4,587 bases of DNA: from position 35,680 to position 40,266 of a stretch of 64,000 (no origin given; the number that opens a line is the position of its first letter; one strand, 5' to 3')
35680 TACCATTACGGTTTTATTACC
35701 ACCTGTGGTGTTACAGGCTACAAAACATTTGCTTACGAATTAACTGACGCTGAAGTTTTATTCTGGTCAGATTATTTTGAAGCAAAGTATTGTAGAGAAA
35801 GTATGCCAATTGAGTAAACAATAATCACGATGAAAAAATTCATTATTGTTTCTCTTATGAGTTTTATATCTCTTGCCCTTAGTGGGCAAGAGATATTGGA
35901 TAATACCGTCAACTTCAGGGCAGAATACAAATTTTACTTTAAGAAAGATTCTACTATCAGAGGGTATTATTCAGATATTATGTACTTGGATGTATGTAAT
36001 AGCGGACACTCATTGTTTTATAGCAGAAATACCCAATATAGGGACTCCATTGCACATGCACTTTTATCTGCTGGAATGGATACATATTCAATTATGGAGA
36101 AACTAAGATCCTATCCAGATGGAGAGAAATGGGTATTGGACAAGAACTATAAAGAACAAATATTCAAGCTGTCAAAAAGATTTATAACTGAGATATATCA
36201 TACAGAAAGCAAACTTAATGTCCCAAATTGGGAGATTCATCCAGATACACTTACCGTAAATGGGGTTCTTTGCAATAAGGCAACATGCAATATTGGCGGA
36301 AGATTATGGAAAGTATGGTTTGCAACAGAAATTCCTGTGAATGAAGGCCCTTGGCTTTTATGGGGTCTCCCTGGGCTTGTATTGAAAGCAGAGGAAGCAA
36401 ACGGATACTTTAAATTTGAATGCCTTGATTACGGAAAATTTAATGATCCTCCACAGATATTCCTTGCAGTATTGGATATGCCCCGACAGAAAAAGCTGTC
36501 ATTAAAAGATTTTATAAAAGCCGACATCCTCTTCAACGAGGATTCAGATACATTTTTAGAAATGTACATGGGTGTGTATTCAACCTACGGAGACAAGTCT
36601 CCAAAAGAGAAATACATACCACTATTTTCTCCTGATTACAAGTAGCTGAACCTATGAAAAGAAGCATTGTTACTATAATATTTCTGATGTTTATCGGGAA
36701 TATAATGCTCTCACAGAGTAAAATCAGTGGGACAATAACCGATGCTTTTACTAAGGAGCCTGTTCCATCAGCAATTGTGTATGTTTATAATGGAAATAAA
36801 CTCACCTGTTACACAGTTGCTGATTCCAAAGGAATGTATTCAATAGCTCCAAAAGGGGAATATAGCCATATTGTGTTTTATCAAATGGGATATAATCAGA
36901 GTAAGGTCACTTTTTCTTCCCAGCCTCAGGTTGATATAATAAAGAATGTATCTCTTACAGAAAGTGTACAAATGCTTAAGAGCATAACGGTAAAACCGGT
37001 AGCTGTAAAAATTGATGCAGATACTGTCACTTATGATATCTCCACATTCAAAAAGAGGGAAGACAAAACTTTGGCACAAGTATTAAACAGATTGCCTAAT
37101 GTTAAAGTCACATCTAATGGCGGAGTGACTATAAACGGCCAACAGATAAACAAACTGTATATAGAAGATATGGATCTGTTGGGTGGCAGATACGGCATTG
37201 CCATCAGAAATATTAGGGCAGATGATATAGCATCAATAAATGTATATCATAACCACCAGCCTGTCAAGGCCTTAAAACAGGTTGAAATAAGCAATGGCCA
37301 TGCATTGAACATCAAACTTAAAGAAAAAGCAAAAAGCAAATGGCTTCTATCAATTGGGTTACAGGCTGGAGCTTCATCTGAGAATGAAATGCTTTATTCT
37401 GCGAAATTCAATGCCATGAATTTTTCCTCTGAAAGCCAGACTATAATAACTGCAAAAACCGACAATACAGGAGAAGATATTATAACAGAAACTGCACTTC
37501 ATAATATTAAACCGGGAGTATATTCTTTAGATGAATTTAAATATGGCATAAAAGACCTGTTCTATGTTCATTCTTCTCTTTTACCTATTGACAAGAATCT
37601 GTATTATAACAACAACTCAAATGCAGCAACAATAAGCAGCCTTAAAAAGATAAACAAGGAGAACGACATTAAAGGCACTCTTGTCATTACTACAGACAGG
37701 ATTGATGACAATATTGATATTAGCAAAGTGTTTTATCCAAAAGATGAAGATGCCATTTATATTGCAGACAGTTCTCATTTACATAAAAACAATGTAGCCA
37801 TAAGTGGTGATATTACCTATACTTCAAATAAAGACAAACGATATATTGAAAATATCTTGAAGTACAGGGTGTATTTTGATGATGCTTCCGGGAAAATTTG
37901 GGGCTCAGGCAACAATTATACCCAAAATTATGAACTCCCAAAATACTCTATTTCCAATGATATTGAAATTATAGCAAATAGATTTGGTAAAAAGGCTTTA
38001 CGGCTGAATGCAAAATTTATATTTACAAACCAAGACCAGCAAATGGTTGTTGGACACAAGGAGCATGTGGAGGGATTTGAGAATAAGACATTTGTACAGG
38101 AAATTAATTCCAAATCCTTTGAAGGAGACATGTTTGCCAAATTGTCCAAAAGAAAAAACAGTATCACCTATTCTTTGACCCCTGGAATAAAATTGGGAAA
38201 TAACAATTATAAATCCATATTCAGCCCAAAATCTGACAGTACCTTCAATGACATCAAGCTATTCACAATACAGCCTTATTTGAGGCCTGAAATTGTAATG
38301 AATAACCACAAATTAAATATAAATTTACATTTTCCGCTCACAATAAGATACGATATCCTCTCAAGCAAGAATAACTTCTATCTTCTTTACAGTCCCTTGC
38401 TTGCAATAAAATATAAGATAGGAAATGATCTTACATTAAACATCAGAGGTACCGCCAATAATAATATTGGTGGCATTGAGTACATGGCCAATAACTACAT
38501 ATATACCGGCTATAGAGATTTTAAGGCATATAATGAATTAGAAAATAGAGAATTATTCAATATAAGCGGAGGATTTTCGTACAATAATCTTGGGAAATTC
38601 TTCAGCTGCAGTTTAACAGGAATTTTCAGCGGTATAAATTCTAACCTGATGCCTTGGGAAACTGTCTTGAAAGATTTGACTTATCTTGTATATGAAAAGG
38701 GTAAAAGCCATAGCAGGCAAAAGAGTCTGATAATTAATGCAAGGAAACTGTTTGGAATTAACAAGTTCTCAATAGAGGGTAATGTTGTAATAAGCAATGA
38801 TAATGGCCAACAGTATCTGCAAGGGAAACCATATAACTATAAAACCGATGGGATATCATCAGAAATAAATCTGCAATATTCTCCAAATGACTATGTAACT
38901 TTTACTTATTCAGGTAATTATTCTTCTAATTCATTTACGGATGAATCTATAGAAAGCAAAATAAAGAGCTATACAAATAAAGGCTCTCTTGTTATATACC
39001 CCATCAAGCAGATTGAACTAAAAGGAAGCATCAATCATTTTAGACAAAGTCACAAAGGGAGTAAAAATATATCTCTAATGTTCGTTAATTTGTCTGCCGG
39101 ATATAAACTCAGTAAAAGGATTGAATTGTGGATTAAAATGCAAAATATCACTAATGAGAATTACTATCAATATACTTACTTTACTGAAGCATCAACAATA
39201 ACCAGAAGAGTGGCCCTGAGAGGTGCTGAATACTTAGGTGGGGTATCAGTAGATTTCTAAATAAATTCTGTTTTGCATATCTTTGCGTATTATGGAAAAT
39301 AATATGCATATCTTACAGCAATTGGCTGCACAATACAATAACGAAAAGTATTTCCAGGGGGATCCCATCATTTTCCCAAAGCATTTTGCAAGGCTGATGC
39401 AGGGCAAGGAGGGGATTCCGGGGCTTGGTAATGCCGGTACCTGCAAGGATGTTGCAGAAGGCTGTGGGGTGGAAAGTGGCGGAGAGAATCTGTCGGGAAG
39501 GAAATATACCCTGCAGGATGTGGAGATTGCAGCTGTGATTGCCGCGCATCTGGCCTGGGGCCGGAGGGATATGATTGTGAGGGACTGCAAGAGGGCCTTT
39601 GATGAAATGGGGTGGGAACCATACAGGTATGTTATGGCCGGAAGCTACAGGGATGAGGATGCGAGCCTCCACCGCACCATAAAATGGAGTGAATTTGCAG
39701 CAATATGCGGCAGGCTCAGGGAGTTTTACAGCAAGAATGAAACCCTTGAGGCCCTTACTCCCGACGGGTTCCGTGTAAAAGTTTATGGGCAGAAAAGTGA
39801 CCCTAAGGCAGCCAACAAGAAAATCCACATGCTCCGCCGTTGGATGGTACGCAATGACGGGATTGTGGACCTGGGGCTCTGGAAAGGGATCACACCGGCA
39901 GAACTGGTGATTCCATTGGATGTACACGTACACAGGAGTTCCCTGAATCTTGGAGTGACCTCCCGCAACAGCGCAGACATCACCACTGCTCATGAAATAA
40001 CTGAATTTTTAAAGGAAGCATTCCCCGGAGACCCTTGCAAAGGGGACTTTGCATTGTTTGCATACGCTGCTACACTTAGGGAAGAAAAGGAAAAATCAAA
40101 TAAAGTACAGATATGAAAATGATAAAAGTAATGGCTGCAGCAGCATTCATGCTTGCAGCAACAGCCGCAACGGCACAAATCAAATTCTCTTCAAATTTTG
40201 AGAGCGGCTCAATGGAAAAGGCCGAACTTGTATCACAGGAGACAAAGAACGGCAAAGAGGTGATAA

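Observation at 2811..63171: Strongly over-represented oligomer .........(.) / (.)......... scattered on both strands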

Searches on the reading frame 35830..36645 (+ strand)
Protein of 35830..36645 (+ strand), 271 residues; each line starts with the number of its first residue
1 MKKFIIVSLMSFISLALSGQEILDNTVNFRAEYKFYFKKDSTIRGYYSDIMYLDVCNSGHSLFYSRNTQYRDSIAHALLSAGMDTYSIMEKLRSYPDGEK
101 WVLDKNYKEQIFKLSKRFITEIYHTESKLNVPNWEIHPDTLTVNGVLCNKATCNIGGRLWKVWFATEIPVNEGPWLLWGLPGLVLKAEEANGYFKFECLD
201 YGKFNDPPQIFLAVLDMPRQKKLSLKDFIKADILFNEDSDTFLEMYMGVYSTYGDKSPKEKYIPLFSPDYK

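Call 33: search_protein_families(library=pfam, proteins=[window:35830-36645:+])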
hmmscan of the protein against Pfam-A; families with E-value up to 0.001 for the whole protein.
window:35830-36645:+ (271 aa): 2 families
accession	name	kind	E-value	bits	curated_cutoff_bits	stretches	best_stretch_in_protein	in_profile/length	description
PF09697.16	Porph_ging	-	9.2e-07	29.8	25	1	162-185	57-80/81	Protein of unknown function (Porph_ging)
PF22252.2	PNGase_F-II_N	-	5.1e-06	26.7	27.6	1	89-205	35-150/173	N-glycanase peptide, N-terminal domain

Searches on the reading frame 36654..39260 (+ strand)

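Call 9: search_protein_families(library=pfam, proteins=[window:36654-39260:+])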
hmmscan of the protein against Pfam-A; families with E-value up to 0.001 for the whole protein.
window:36654-39260:+ (868 aa): 2 families
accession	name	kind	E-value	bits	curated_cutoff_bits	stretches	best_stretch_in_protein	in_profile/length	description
PF13715.12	CarbopepD_reg_2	-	1.2e-09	38.5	32.2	1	24-113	1-88/88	CarboxypepD_reg-like domain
PF13620.12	CarboxypepD_reg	-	8.1e-07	29.7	32.3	1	24-85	2-64/82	Carboxypeptidase regulatory-like domain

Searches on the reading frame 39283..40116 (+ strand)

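Call 9: search_protein_families(library=pfam, proteins=[window:39283-40116:+])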
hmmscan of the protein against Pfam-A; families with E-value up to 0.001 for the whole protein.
window:39283-40116:+ (277 aa): 1 family
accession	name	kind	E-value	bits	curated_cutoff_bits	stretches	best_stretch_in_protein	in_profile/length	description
PF09674.15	DUF2400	-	6.5e-51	174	25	2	173-261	135-222/225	Protein of unknown function (DUF2400)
